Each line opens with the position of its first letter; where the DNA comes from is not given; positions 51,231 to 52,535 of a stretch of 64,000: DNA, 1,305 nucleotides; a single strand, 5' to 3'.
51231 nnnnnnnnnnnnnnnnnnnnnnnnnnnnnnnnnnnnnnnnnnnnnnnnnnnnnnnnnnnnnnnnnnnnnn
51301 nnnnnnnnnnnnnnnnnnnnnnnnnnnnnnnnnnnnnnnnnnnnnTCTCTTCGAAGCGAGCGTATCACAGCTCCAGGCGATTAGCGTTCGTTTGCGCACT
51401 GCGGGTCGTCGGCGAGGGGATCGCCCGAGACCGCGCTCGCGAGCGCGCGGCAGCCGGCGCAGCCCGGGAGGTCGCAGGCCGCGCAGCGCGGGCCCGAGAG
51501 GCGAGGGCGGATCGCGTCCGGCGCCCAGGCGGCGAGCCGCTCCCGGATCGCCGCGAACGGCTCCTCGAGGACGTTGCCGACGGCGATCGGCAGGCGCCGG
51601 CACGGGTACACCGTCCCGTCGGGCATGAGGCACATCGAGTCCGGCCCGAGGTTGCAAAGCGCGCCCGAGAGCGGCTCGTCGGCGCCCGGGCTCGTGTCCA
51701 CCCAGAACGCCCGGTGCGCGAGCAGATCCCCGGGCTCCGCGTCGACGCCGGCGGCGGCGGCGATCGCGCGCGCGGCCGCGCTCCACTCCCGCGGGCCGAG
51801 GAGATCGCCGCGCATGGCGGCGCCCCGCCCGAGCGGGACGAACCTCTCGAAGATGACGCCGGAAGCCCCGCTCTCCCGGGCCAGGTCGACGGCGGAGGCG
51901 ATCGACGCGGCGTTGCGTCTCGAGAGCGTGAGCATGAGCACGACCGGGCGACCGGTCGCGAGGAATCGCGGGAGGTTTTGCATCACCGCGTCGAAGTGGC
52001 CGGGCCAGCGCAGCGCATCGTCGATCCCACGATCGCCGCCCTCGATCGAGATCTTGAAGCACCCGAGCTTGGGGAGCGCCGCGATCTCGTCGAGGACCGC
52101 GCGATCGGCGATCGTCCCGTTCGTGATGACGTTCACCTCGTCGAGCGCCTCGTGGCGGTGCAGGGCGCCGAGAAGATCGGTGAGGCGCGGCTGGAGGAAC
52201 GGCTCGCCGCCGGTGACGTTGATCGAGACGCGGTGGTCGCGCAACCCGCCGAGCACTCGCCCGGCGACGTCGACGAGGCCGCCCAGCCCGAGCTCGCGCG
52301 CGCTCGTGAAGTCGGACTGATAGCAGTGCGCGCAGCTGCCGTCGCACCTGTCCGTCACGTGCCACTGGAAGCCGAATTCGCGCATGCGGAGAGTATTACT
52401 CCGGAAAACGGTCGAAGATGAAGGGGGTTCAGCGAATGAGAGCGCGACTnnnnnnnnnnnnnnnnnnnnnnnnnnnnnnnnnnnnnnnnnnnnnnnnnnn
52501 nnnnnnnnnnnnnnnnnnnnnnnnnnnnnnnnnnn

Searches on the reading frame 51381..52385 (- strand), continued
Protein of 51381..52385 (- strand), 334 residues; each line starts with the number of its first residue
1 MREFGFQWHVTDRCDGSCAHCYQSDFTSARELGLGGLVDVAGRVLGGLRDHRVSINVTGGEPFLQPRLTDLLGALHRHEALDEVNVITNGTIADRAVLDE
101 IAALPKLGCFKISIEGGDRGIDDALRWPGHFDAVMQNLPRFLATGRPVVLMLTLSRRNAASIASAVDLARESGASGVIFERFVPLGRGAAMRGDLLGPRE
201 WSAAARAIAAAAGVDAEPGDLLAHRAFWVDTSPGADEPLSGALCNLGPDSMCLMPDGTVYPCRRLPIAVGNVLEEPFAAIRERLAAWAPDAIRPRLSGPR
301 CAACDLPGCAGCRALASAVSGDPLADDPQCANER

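Call 62: search_protein_families(library=pfam, proteins=[L050:6018-6674:+, L051:1795-3000:+, L057:2328-3596:+, L060:9069-9614:+, L045:3196-3753:+, L059:9011-9556:+, L054:6620-6937:+, L068:9045-9359:+, L020:9052-9981:+, L046:8995-9894:+], max_evalue=0.001)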
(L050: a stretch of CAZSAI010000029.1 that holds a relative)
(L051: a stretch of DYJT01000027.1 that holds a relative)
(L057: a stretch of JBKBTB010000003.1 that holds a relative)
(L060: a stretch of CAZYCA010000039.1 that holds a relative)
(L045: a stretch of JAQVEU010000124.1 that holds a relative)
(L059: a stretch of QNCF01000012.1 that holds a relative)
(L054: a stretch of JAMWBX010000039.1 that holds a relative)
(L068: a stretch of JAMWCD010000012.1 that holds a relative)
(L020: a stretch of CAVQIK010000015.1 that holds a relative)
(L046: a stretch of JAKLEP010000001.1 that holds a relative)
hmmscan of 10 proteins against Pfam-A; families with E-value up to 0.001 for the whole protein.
L050:6018-6674:+ (219 aa): 2 families
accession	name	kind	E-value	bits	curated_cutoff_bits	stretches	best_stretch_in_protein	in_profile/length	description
PF00881.29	Nitroreductase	-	7.1e-27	95.1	23.5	1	40-217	1-167/167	Nitroreductase family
PF14512.11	TM1586_NiRdase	-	9.4e-07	29.1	27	0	168-217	82-132/215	Putative TM nitroreductase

L051:1795-3000:+ (402 aa): 2 families
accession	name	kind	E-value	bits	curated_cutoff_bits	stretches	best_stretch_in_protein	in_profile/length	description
PF05977.19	MFS_3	-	5.6e-60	203.7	27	1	9-397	5-391/524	Transmembrane secretion effector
PF07690.21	MFS_1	-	3.4e-32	112.2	33.4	2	20-279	2-258/347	Major Facilitator Superfamily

L057:2328-3596:+ (423 aa): 2 families
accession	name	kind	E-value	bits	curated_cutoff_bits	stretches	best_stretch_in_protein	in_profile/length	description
PF05977.19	MFS_3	-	1.7e-60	205.5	27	1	16-407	2-391/524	Transmembrane secretion effector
PF07690.21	MFS_1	-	5.4e-32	111.5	33.4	2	30-289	2-258/347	Major Facilitator Superfamily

L060:9069-9614:+ (182 aa): 1 family
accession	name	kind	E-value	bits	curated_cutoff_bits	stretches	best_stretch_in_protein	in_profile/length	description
PF01862.21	PvlArgDC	-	1.6e-60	204.1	22.7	1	4-181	1-161/161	Pyruvoyl-dependent arginine decarboxylase (PvlArgDC)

L045:3196-3753:+ (186 aa): 1 family
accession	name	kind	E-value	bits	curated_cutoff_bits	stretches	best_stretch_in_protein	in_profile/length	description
PF01862.21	PvlArgDC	-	2.3e-62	210.1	22.7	1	7-183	1-160/161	Pyruvoyl-dependent arginine decarboxylase (PvlArgDC)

L059:9011-9556:+ (182 aa): 1 family
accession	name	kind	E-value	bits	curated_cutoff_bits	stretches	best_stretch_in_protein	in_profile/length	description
PF01862.21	PvlArgDC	-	2.2e-62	210.1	22.7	1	4-181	1-161/161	Pyruvoyl-dependent arginine decarboxylase (PvlArgDC)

L054:6620-6937:+ (106 aa): 8 families
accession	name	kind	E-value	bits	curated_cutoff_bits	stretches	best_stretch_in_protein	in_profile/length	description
PF00085.26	Thioredoxin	-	6.4e-32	110.1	23.5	1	3-101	3-102/103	Thioredoxin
PF13098.12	Thioredoxin_2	-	5.4e-09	36.8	27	1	15-98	3-102/104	Thioredoxin-like domain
PF14595.12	Thioredoxin_9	-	4.6e-07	30.2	25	1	20-80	44-106/129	Thioredoxin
PF13905.12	Thioredoxin_8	-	1.7e-05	25.5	27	1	18-60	2-46/94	Thioredoxin-like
PF13899.12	Thioredoxin_7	-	0.00012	22.6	27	1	19-79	19-82/83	Thioredoxin-like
PF04756.19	OST3_OST6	-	0.00042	20.3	27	1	29-80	46-104/294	OST3 / OST6 family, transporter family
PF13192.12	Thioredoxin_3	-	0.0006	20.2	24.8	1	29-77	10-55/76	Thioredoxin domain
PF00578.27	AhpC-TSA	-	0.00098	19.5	26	0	16-63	24-73/124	AhpC/TSA family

L068:9045-9359:+ (105 aa): 9 families
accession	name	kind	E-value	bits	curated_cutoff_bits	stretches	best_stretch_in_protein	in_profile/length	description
PF00085.26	Thioredoxin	-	9e-34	116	23.5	1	2-100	3-102/103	Thioredoxin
PF13098.12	Thioredoxin_2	-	2e-09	38.2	27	1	14-94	3-99/104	Thioredoxin-like domain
PF14595.12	Thioredoxin_9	-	3.3e-07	30.7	25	1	19-83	44-110/129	Thioredoxin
PF13728.12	TraF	-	5.8e-06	26.7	23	1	16-87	129-209/224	F plasmid transfer operon protein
PF13905.12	Thioredoxin_8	-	1.2e-05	26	27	1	18-61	3-48/94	Thioredoxin-like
PF04756.19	OST3_OST6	-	1.2e-05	25.3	27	1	4-82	16-107/294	OST3 / OST6 family, transporter family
PF00578.27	AhpC-TSA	-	4.4e-05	23.9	26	1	15-66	24-76/124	AhpC/TSA family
PF13899.12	Thioredoxin_7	-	0.00011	22.7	27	1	12-77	13-81/83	Thioredoxin-like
PF08534.16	Redoxin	-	0.00071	19.8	26.6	1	15-79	28-93/148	Redoxin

L020:9052-9981:+ (310 aa): 0 families

L046:8995-9894:+ (300 aa): 2 families
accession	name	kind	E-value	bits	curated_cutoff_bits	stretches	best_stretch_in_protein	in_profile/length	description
PF04055.27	Radical_SAM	-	3.4e-13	50.5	29.5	1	80-210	3-138/166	Radical SAM superfamily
PF13353.11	Fer4_12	-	0.00081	20.1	22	0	78-128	9-59/137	4Fe-4S single cluster domain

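Call 64: search_protein_families(library=pfam, proteins=[L060:9629-10519:+, L060:6702-7442:+, L068:9420-9977:+, L068:9996-10922:+, L068:10937-13222:+, L050:490-1515:+, L050:1515-2636:+, L050:6739-7938:+, L050:7938-9134:+, L059:10309-11289:+], max_evalue=0.001)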
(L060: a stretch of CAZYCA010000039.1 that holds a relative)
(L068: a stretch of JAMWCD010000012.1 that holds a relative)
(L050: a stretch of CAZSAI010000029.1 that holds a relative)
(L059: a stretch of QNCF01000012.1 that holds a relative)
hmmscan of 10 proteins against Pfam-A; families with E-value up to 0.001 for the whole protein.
L060:9629-10519:+ (297 aa): 1 family
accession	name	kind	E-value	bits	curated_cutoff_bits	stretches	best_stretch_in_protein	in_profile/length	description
PF00491.26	Arginase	-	1.7e-58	198.7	22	1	21-283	2-276/280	Arginase family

L060:6702-7442:+ (247 aa): 1 family
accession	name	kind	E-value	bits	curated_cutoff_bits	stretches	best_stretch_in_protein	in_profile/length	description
PF08334.16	T2SSG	-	7.2e-18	65.1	21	1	36-110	4-80/108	Type II secretion system (T2SS), protein G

L068:9420-9977:+ (186 aa): 0 families

L068:9996-10922:+ (309 aa): 2 families
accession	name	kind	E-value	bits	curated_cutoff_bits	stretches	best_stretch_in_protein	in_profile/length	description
PF04773.18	FecR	-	5e-06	27.3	24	1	203-257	46-96/97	FecR protein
PF07596.16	SBP_bac_10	-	0.00017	22.2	23.3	0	39-64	10-35/268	Protein of unknown function (DUF1559)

L068:10937-13222:+ (762 aa): 3 families
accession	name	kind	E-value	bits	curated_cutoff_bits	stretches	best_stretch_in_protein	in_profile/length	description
PF13487.12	HD_5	-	4e-32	111.7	27.2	1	576-739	6-170/170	HD domain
PF05226.16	CHASE2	-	8.1e-28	98.1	26.3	1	13-316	2-256/257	CHASE2 domain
PF01966.28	HD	-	1.1e-20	74.5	22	1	586-707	3-115/116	HD domain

L050:490-1515:+ (342 aa): 1 family
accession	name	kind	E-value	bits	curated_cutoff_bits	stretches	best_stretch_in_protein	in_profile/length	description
PF02547.20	Queuosine_synth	-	2.8e-126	421.5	25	1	3-341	1-322/322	Queuosine biosynthesis protein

L050:1515-2636:+ (374 aa): 2 families
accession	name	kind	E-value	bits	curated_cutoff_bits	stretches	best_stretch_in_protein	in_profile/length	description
PF04055.27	Radical_SAM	-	1.8e-22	80.8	29.5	1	119-275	4-166/166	Radical SAM superfamily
PF13353.11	Fer4_12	-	6.2e-07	30.2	22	1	119-229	12-124/137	4Fe-4S single cluster domain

L050:6739-7938:+ (400 aa): 1 family
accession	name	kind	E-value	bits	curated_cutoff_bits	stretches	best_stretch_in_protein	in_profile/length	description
PF00999.27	Na_H_Exchanger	-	1.1e-28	100.7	26.2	1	17-377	8-365/375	Sodium/hydrogen exchanger, transmembrane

L050:7938-9134:+ (399 aa): 1 family
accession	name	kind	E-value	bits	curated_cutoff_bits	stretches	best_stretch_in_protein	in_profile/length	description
PF00999.27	Na_H_Exchanger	-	5.7e-31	108.2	26.2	1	15-384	2-366/375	Sodium/hydrogen exchanger, transmembrane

L059:10309-11289:+ (327 aa): 2 families
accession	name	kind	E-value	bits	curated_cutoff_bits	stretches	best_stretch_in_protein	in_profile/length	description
PF16575.11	CLP1_P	-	1.6e-35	123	26.6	1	62-238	1-188/188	mRNA cleavage and polyadenylation factor CLP1 P-loop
PF01656.29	CbiA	-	0.00017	22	25.4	1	62-250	6-54/125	CobQ/CobB/MinD/ParA nucleotide binding domain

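Call 74: search_protein_representatives(alignment_id=A1)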
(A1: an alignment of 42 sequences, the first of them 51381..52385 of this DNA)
Query: 42 sequences, 335 profile positions. Proteins with E-value up to 0.001 (for the whole library): 93530; up to 1e-10: 26691; up to 1e-30: 1174. The best 150 are listed.
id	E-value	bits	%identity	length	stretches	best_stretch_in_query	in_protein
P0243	1.6e-143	494.4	-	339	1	3-334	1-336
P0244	7.6e-130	449.4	-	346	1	2-331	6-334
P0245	4.6e-127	440.3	-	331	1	1-333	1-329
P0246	3.3e-121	421.1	-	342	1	3-332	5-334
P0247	1.9e-120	418.6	-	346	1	2-330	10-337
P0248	5.7e-117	407.1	-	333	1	2-289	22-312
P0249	2.5e-115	401.8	-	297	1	40-332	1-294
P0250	2.4e-111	388.6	-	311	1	1-290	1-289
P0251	8.0e-111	386.9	-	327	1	3-322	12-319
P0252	3.2e-110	384.9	-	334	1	2-331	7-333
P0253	5.9e-108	377.5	-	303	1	1-304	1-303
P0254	4.7e-106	371.3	-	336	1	2-332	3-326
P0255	5.1e-103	361.3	-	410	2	2-205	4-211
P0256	2.1e-101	356.0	-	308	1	1-291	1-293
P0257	3.6e-100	351.9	-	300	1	34-318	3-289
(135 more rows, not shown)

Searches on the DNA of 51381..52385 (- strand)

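Call 41: search_rna_families(sources=[L071, L073, L075, L082, L085, L089, L091], threshold=gathering)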
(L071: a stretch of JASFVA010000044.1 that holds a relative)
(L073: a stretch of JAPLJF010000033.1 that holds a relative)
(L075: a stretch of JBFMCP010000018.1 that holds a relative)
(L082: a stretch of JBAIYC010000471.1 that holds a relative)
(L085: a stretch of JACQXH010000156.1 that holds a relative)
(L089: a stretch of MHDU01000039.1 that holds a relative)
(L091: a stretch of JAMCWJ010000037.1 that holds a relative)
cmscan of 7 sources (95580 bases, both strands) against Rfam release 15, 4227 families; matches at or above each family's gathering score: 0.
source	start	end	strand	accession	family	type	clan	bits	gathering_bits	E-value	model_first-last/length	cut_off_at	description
